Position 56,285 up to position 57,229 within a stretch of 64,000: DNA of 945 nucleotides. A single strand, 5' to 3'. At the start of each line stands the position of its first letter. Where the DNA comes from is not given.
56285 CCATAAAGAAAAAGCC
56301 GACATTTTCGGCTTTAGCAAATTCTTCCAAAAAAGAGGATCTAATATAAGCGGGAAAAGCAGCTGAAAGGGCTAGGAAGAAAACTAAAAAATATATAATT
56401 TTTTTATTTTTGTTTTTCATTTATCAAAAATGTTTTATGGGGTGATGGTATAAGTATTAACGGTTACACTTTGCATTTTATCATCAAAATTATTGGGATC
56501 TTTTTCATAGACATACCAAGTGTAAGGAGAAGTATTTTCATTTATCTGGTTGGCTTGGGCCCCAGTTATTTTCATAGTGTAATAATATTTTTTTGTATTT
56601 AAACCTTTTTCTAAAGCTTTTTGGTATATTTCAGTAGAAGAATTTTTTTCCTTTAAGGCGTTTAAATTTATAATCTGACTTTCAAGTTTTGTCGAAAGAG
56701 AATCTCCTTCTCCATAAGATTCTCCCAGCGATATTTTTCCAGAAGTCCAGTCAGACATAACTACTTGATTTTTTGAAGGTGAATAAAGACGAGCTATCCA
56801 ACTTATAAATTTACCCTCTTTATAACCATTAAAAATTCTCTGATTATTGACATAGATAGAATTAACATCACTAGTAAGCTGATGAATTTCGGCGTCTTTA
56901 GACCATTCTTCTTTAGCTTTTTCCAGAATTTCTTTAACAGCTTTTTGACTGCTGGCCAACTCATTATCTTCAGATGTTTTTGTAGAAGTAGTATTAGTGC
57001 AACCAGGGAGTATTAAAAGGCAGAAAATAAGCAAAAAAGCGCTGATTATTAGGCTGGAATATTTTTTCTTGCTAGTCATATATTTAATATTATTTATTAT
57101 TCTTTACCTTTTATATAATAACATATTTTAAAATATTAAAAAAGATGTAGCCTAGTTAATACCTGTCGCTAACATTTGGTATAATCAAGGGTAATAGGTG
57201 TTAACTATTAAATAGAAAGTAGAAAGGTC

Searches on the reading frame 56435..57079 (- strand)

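Call 6: search_protein_families(library=pfam, proteins=[window:56435-57079:-], max_evalue=0.01)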
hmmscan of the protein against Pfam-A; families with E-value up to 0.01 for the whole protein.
window:56435-57079:- (214 aa): 1 family
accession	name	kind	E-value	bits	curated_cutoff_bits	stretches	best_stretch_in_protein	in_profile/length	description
PF03406.18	Phage_fiber_2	-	0.0015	18.6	22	1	32-58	12-38/42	Phage tail fibre repeat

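Call 43: search_protein_families(library=ncbifam, proteins=[window:56435-57079:-], max_evalue=0.1)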
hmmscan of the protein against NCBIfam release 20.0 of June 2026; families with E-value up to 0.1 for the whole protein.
window:56435-57079:- (214 aa): 5 families
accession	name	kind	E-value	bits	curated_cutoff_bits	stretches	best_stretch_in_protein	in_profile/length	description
TIGR03300.1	assembly_YfgL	equivalog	0.031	12.9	285.2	1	14-92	3-78/377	outer membrane protein assembly factor BamB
TIGR02826.1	RNR_activ_nrdG3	equivalog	0.034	14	151.7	0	74-112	102-140/148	anaerobic ribonucleoside-triphosphate reductase activating protein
NF045890.1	conj_pls20_p028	equivalog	0.042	12.7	150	1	1-171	86-239/377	pLS20_p028 family conjugation system transmembrane protein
NF038305.1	HpsJ_fam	subfamily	0.086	12.7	60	0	8-88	79-160/234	HpsJ family protein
NF033216.1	lipo_YgdI_YgdR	subfamily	0.088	12.7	42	0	11-46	3-38/71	YgdI/YgdR family lipoprotein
